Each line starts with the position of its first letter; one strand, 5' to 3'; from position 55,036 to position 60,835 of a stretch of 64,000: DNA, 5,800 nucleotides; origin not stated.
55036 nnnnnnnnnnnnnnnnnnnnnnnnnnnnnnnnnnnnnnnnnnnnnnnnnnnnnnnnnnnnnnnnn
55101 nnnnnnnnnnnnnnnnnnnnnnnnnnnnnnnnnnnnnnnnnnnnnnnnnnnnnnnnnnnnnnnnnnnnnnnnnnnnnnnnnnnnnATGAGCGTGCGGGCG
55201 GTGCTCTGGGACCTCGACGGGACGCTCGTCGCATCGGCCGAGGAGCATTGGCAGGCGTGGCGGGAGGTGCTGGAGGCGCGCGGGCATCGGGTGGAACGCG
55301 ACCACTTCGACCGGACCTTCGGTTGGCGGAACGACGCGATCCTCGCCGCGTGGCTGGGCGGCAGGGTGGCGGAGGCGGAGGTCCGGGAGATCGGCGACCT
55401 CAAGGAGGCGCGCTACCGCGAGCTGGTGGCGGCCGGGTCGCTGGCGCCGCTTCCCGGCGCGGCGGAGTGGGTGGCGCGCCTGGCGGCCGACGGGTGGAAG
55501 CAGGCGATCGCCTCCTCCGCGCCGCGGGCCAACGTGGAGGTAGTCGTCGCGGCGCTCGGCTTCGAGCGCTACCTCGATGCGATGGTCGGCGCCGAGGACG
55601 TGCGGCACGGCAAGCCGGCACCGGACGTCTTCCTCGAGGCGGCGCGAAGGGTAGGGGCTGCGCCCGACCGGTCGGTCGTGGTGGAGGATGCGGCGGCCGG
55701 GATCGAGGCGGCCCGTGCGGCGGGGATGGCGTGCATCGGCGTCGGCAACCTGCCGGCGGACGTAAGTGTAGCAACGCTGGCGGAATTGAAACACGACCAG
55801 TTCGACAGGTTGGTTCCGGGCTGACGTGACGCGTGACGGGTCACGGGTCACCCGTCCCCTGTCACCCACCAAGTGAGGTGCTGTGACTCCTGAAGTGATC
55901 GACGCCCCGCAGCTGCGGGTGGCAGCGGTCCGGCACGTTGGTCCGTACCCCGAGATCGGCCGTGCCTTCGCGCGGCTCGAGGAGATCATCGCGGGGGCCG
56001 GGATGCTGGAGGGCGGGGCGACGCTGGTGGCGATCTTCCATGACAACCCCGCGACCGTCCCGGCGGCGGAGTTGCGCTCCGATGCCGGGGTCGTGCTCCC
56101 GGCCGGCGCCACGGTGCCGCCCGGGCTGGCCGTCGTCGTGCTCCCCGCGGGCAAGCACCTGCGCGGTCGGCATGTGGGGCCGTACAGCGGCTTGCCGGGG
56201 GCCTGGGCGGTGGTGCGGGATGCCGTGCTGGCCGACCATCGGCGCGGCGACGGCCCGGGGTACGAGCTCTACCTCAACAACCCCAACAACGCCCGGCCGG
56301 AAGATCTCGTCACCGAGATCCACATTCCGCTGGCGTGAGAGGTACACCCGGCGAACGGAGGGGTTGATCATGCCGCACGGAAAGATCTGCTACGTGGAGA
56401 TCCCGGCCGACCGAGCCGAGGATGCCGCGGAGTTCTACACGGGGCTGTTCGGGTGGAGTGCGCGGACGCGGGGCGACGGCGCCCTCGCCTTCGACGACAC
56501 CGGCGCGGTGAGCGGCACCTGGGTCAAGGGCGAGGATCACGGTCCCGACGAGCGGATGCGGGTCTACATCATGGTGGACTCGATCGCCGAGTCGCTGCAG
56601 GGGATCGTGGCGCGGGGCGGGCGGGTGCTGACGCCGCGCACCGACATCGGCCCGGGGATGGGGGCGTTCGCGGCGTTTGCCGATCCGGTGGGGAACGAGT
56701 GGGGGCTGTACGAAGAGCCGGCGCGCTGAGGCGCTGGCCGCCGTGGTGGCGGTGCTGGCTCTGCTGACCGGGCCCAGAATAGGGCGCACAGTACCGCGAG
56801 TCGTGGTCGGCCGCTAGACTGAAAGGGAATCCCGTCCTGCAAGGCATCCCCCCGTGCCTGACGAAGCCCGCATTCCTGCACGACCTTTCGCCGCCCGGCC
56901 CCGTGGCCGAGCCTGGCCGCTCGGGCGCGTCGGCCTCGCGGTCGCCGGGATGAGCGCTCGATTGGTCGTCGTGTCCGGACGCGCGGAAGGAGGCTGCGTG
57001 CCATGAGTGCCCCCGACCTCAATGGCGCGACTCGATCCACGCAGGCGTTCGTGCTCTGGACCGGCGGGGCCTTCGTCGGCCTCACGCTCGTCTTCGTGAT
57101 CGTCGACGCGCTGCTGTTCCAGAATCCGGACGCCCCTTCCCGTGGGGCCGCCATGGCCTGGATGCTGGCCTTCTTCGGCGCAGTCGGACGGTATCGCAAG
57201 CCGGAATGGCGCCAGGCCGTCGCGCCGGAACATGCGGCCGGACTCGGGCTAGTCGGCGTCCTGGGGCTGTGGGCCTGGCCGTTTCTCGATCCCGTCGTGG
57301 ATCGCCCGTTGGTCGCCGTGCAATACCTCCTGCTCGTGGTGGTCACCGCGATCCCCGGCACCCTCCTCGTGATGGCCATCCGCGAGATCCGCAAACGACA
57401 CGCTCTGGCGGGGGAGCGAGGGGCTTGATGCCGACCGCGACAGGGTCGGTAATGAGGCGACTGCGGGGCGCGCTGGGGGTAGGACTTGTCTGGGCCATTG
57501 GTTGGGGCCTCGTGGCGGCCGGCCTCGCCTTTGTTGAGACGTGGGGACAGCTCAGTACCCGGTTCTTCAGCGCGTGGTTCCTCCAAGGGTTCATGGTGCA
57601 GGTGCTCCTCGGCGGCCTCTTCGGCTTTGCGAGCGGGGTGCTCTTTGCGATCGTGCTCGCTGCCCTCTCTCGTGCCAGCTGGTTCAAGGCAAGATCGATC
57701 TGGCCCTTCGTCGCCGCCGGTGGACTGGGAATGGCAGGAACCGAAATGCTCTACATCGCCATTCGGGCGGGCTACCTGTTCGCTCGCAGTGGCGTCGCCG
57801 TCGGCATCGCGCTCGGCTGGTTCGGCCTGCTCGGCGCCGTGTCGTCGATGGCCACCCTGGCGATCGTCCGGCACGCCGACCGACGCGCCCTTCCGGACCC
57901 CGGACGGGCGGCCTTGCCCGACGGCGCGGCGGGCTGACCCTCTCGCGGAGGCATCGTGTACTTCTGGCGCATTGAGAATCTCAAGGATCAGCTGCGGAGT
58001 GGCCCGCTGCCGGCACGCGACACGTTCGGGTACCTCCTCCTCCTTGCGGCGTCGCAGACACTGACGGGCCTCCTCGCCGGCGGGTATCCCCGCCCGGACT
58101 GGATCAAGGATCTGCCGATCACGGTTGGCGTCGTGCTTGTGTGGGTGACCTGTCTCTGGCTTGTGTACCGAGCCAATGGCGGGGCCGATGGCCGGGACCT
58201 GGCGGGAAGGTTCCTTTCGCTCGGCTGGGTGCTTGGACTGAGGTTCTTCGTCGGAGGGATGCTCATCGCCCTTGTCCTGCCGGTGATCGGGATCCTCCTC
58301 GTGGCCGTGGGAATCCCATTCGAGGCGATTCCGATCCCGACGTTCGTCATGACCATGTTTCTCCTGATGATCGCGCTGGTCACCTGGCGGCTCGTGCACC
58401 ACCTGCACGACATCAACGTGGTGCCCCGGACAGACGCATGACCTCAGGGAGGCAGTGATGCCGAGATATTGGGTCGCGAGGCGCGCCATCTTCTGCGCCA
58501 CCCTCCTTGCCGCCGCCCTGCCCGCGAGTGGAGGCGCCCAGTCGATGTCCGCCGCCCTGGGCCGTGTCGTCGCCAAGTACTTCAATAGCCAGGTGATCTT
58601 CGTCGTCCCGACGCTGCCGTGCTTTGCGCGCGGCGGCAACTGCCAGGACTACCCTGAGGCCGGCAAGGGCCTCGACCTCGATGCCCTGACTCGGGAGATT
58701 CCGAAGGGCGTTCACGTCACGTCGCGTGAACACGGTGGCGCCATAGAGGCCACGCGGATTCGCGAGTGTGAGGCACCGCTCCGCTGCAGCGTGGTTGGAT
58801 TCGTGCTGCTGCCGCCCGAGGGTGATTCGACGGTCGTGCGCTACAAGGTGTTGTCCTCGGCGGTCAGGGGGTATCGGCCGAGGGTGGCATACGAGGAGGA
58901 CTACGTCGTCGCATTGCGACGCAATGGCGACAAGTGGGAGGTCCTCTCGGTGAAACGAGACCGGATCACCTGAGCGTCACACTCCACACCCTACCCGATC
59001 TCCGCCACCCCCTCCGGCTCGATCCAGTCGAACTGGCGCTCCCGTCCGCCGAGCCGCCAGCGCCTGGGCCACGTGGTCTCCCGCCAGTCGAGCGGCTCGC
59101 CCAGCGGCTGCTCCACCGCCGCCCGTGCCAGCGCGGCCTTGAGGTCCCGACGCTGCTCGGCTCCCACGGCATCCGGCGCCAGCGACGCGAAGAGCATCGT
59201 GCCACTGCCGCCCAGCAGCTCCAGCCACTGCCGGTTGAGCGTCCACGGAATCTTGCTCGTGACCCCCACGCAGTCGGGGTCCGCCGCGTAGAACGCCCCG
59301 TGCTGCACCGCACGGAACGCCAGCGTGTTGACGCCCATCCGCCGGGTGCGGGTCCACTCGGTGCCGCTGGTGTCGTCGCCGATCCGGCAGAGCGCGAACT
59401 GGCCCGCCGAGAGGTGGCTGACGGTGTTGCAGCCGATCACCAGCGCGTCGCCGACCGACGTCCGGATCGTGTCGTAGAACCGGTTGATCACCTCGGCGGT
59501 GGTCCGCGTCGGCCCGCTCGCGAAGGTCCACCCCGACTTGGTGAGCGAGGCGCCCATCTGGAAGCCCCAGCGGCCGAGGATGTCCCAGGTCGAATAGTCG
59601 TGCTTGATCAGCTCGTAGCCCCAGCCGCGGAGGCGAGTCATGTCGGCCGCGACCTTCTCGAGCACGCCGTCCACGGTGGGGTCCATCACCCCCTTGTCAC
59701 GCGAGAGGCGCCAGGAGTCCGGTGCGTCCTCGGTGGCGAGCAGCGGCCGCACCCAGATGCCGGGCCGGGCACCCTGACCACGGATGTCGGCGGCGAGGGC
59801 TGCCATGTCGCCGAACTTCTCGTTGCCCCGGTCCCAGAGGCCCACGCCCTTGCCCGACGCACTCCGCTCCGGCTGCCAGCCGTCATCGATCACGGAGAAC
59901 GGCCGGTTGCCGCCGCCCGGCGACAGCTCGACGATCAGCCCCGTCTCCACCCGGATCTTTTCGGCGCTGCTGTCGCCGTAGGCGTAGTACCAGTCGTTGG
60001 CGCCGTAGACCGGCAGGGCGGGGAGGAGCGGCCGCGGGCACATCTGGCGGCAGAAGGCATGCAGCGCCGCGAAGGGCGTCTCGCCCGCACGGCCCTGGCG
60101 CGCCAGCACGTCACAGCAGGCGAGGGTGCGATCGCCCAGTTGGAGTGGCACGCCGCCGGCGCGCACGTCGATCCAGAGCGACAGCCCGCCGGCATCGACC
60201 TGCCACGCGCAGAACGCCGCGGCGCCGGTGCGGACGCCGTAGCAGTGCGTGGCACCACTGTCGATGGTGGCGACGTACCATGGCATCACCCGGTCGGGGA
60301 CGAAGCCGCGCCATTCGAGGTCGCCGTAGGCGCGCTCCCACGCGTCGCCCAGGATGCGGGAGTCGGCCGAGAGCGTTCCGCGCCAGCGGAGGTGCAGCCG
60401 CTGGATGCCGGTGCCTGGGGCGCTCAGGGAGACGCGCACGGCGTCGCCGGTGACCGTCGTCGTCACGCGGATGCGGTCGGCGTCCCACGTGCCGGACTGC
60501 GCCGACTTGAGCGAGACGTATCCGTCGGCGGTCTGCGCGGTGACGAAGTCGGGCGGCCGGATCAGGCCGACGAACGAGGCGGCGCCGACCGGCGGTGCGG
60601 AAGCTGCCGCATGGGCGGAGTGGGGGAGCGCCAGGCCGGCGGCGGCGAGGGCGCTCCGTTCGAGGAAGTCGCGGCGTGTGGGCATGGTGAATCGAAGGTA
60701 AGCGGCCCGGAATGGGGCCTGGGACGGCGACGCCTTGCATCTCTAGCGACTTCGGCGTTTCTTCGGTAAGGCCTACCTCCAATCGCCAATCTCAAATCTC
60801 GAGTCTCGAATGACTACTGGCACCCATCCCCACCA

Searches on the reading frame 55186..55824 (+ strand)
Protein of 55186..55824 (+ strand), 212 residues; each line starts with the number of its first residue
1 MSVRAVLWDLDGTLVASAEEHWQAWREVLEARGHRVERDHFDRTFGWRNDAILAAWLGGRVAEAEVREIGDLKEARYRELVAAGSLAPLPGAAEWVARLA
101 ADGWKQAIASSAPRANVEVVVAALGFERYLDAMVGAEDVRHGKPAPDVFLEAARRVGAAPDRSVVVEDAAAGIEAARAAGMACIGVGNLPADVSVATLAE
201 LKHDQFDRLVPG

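Call 6: search_protein_families(library=pfam, proteins=[window:55186-55824:+], max_evalue=0.01)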
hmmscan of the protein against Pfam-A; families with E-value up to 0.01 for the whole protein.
window:55186-55824:+ (212 aa): 4 families
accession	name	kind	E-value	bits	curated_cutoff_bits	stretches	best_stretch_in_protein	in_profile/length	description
PF00702.32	Hydrolase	-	5.7e-30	105.6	26.4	1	3-180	1-191/191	haloacid dehalogenase-like hydrolase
PF13419.12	HAD_2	-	1e-29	104.3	23.8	1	6-186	1-178/178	Haloacid dehalogenase-like hydrolase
PF12710.13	HAD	-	6.3e-12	46.7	27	1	6-196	1-188/189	haloacid dehalogenase-like hydrolase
PF13242.12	Hydrolase_like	-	3e-07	30.7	22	1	142-186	3-48/75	HAD-hyrolase-like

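Call 7: search_protein_families(library=ncbifam, proteins=[window:55186-55824:+], max_evalue=0.01)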
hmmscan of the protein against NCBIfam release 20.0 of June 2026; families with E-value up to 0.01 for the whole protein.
window:55186-55824:+ (212 aa): 38 families (the best 25 are shown)
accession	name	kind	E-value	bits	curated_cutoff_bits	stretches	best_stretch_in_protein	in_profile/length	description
TIGR02009.1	PGMB-YQAB-SF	subfamily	1.1e-41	143.1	153.35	1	3-186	1-186/186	beta-phosphoglucomutase family hydrolase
TIGR01990.1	bPGM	equivalog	7.1e-34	117.4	189.4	1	4-187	2-187/187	beta-phosphoglucomutase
NF008087.0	PRK10826.1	equivalog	3.6e-26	92.2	191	1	2-188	6-193/222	hexitol phosphatase HxpB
NF008000.0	PRK10725.1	equivalog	2.5e-25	89.7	215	1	5-187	7-186/188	fructose-1-phosphate/6-phosphogluconate phosphatase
TIGR01449.2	PGP_bact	equivalog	2.2e-24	86.2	180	1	6-186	1-184/213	phosphoglycolate phosphatase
NF053653.1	InDiPhoBT2121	equivalog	2.6e-23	82.7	245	1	4-197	2-199/216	inorganic diphosphatase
NF008610.0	PRK11587.1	equivalog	1.1e-21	77.2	282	1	1-194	1-188/219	sugar phosphatase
TIGR01509.1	HAD-SF-IA-v3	subfamily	1.5e-20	74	29.4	1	69-186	47-154/154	HAD-IA family hydrolase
TIGR03351.1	PhnX-like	hypoth_equivalog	3.8e-18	66.3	218.9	1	6-201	4-203/220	phosphonatase-like hydrolase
TIGR01454.1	AHBA_synth_RP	hypoth_equivalog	1.3e-17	64.2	246.65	1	83-187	71-175/205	AHBA synthesis associated protein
NF009697.0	PRK13222.1-4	equivalog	2.4e-17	63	327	1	2-186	6-193/232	phosphoglycolate phosphatase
NF009694.0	PRK13222.1-1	equivalog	4.7e-17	62.1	415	1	62-186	87-210/252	phosphoglycolate phosphatase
NF009700.0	PRK13226.1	equivalog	2e-15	57.1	342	1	4-185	13-193/229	phosphoglycolate phosphatase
TIGR02253.1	CTE7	subfamily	2.5e-15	56.9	169.75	1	3-184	2-192/221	TIGR02253 family HAD-type hydrolase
NF009695.0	PRK13222.1-2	equivalog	3.2e-14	53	225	1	2-186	5-193/226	phosphoglycolate phosphatase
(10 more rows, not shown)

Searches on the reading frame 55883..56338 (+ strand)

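Call 32: search_protein_families(library=pfam, proteins=[window:55883-56338:+], max_evalue=0.001)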
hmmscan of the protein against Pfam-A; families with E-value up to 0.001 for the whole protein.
window:55883-56338:+ (151 aa): 2 families
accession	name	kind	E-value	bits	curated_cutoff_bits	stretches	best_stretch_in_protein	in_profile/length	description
PF06445.20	GyrI-like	-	5.7e-29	101.8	26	1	1-150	1-154/155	GyrI-like small molecule binding domain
PF14526.11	Cass2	-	6.4e-08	33.4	27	1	7-149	4-149/150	Integron-associated effector binding protein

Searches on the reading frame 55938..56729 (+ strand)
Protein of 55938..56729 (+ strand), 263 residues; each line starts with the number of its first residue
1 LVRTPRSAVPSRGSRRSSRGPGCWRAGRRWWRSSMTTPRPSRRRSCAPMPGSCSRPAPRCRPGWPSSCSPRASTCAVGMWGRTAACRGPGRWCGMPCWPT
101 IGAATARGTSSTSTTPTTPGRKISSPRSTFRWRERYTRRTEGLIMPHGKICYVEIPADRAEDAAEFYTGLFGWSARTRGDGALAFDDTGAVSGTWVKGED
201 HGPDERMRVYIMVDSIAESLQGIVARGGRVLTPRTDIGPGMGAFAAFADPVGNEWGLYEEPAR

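Call 32: search_protein_families(library=pfam, proteins=[window:55938-56729:+], max_evalue=0.001)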
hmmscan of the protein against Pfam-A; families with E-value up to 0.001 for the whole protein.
window:55938-56729:+ (263 aa): 2 families
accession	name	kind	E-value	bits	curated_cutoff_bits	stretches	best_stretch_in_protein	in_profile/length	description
PF00903.31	Glyoxalase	-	2.1e-09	38.2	20.6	1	151-255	3-119/121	Glyoxalase/Bleomycin resistance protein/Dioxygenase superfamily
PF18029.7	Glyoxalase_6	-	6.3e-07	30.5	23.6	1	157-255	6-103/106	Glyoxalase-like domain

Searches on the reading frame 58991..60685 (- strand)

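Call 32: search_protein_families(library=pfam, proteins=[window:58991-60685:-], max_evalue=0.001)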
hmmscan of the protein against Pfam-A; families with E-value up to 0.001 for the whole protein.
window:58991-60685:- (564 aa): 1 family
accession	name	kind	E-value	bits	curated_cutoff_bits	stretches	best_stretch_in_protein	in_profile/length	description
PF02065.24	Melibiase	-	0.00051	19.6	27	1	263-318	75-130/347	Melibiase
